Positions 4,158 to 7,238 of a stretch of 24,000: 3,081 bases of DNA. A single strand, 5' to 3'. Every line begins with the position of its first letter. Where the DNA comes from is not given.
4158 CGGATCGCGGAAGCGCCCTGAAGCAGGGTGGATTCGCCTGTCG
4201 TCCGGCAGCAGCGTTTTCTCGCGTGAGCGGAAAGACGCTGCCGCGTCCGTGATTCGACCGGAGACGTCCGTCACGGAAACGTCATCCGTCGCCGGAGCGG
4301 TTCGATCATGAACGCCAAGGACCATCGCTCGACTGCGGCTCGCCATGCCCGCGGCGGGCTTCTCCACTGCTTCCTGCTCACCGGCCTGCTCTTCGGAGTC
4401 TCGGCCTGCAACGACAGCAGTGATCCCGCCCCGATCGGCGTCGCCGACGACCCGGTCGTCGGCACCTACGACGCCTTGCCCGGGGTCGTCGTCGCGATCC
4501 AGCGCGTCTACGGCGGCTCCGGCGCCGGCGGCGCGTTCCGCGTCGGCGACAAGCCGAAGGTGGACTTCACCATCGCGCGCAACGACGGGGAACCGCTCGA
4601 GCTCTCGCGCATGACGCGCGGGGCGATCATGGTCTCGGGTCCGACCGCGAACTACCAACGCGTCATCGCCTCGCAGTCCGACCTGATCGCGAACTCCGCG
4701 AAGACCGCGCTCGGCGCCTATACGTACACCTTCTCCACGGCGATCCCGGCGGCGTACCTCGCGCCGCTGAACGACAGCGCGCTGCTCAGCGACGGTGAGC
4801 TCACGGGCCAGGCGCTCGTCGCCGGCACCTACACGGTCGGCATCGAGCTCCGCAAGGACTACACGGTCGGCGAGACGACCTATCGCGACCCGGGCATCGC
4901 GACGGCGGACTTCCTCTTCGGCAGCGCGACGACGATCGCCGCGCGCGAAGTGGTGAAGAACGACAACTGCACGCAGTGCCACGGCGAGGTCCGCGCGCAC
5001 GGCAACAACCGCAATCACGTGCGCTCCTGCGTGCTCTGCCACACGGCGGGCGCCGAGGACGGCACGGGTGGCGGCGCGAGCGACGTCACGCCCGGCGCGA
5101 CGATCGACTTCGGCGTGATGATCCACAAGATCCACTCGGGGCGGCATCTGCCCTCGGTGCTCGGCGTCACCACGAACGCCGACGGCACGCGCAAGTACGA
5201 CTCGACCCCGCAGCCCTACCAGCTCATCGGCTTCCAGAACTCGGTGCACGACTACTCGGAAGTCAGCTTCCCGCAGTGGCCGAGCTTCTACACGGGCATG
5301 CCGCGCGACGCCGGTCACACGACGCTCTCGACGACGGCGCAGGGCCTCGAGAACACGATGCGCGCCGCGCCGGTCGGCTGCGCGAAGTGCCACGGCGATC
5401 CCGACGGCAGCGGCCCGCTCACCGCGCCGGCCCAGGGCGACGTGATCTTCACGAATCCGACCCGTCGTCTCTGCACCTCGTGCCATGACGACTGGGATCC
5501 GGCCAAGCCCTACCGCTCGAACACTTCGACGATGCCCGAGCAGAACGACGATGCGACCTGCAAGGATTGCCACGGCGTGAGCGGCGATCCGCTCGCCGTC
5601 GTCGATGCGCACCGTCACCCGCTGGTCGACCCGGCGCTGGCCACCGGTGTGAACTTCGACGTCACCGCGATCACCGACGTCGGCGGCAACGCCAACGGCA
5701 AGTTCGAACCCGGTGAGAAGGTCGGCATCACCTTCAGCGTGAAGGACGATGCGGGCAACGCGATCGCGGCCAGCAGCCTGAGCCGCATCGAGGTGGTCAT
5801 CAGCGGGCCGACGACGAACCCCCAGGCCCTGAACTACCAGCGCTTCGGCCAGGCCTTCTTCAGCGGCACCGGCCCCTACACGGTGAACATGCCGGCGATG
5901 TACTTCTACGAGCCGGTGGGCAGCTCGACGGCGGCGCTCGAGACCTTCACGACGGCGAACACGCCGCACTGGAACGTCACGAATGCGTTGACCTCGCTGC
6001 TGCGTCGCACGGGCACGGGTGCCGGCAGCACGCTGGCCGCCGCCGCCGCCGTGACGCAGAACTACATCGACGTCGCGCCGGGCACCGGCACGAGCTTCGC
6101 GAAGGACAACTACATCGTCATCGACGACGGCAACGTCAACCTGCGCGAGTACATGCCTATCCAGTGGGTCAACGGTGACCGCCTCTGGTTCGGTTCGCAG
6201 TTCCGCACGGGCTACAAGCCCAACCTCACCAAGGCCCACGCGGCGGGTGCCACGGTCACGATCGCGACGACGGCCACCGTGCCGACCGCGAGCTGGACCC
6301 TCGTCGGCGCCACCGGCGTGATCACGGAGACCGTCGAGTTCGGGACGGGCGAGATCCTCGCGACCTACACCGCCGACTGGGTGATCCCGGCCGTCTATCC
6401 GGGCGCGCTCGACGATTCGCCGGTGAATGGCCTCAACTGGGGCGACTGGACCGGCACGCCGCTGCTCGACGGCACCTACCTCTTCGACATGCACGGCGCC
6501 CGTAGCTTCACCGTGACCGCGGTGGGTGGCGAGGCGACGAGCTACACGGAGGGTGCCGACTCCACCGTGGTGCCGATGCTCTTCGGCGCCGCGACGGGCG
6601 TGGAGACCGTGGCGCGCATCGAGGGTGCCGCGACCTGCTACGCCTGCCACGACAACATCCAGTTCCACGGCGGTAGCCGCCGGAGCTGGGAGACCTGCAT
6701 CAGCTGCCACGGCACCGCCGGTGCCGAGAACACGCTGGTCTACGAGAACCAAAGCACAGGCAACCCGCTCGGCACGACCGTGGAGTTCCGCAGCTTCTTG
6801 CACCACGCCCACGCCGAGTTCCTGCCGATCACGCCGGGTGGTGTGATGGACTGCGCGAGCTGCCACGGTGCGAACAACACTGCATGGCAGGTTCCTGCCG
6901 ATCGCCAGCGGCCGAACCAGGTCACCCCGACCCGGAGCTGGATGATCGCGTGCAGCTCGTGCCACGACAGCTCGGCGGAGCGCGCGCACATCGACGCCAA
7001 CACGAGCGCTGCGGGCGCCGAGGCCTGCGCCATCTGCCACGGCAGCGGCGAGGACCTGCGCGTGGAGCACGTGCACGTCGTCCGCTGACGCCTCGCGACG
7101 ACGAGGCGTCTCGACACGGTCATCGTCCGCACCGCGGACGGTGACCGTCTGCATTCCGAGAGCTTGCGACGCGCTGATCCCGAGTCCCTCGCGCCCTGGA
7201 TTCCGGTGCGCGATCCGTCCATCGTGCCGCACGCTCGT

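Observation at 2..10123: Candidate porin-cytochrome extracellular electron-transfer conduit with a hybrid, non-MtrCAB architecture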

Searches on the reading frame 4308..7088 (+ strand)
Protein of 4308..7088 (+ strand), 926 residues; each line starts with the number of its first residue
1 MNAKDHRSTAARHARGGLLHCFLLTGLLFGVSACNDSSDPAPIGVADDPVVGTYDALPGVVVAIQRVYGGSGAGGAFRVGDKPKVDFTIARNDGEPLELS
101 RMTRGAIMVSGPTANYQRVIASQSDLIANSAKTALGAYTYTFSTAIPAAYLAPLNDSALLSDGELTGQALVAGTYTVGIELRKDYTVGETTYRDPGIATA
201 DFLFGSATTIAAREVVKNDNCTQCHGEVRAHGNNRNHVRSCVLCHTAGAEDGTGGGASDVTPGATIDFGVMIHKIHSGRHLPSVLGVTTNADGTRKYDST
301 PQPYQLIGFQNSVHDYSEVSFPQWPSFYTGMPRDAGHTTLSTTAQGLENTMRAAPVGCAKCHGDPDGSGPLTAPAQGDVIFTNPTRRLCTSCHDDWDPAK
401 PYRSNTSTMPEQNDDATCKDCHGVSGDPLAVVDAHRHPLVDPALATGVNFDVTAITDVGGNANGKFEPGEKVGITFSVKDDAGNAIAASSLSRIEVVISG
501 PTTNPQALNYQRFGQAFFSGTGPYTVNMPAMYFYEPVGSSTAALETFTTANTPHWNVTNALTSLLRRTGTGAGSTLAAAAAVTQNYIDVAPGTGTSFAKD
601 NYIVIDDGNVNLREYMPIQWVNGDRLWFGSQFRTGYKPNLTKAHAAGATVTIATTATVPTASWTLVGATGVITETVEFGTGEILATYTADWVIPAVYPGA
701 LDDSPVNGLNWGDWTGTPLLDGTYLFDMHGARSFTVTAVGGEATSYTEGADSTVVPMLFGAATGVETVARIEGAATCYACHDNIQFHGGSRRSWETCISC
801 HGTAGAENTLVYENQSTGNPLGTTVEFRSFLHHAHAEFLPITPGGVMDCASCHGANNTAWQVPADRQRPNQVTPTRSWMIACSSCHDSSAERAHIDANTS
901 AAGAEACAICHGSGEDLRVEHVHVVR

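Call 4: search_protein_families(library=pfam, proteins=[window:4308-7088:+], max_evalue=0.1)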
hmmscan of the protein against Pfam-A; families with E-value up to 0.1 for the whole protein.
window:4308-7088:+ (926 aa): 6 families
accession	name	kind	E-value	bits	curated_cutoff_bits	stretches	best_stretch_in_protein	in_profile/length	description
PF22113.1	Mtrc-MtrF_II-IV_dom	-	2.4e-39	135.1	30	2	213-425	1-166/176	Outer membrane cytochrome MtrC/MtrF-like, domains II/IV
PF14522.11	Cytochrome_C7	-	1.4e-14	54.1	24.8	4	845-911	12-66/67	Cytochrome c7 and related cytochrome c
PF14537.11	Cytochrom_c3_2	-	2.5e-12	47.5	25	2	355-423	6-65/79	Cytochrome c3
PF09699.15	Paired_CXXCH_1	-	1.6e-09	37.7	20.6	2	389-423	9-37/41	Doubled CXXCH motif (Paired_CXXCH_1)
PF02085.21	Cytochrom_CIII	-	0.0016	19.2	22.9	0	357-422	32-82/101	Class III cytochrome C family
PF03264.19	Cytochrom_NNT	-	0.014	15.6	24.1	1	385-422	35-72/174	NapC/NirT cytochrome c family, N-terminal region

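Call 5: search_protein_families(library=ncbifam, proteins=[window:4308-7088:+], max_evalue=0.1)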
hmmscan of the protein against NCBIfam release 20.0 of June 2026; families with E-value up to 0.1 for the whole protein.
window:4308-7088:+ (926 aa): 6 families
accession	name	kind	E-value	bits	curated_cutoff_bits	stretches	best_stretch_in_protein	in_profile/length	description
TIGR03507.1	decahem_SO1788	subfamily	7.6e-63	213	209.3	2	113-513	66-394/672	OmcA/MtrC family decaheme c-type cytochrome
TIGR03508.1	decahem_SO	subfamily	2.1e-06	27.4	192.2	2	843-913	31-103/258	DmsE family decaheme c-type cytochrome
NF041781.1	mnquin_red_QrcA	equivalog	7.7e-05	22.4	180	1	774-911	46-173/174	menaquinone reductase multiheme cytochrome c subunit QrcA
NF041198.1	UshA_like_PCGU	equivalog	0.0047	15.6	275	1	341-395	453-510/519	UshA-like (seleno)protein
TIGR01905.1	paired_CXXCH_1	subfamily_domain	0.029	14.3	25.2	0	881-915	8-40/41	doubled CXXCH domain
TIGR04257.1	nanowire_3heme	domain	0.041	14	40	0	388-423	25-59/75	c(7)-type cytochrome triheme domain-containing protein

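Call 6: find_encoding_contigs(protein=window:4308-7088:+, flank=10000, max_places=6)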
Protein window:4308-7088:+ (926 aa): no gene with exactly this product is on record in the collection.

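Call 40: search_solved_structures(query=window:4308-7088:+, max_evalue=0.01)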
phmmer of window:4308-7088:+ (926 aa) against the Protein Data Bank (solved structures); distinct sequences matched with E-value up to 0.01: 1.
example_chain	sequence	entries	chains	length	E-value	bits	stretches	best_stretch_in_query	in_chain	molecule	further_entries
3pmq_A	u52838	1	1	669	1.2e-11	46.7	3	816-924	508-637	Decaheme cytochrome c MtrF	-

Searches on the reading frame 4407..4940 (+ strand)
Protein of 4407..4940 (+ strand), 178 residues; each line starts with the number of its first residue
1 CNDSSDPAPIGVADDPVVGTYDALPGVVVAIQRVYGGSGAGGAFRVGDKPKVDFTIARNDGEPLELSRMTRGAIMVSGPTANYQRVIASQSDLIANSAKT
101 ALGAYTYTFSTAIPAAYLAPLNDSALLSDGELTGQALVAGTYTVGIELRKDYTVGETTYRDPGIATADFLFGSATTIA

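Call 85: search_protein_families(library=pfam, proteins=[window:4407-4940:+], max_evalue=10)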
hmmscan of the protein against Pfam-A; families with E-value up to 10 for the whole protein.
window:4407-4940:+ (178 aa): 1 family
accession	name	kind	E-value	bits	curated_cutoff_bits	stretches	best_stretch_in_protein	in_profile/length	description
PF19657.4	DUF6160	-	0.02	15.6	27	1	99-165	6-62/96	Family of unknown function (DUF6160)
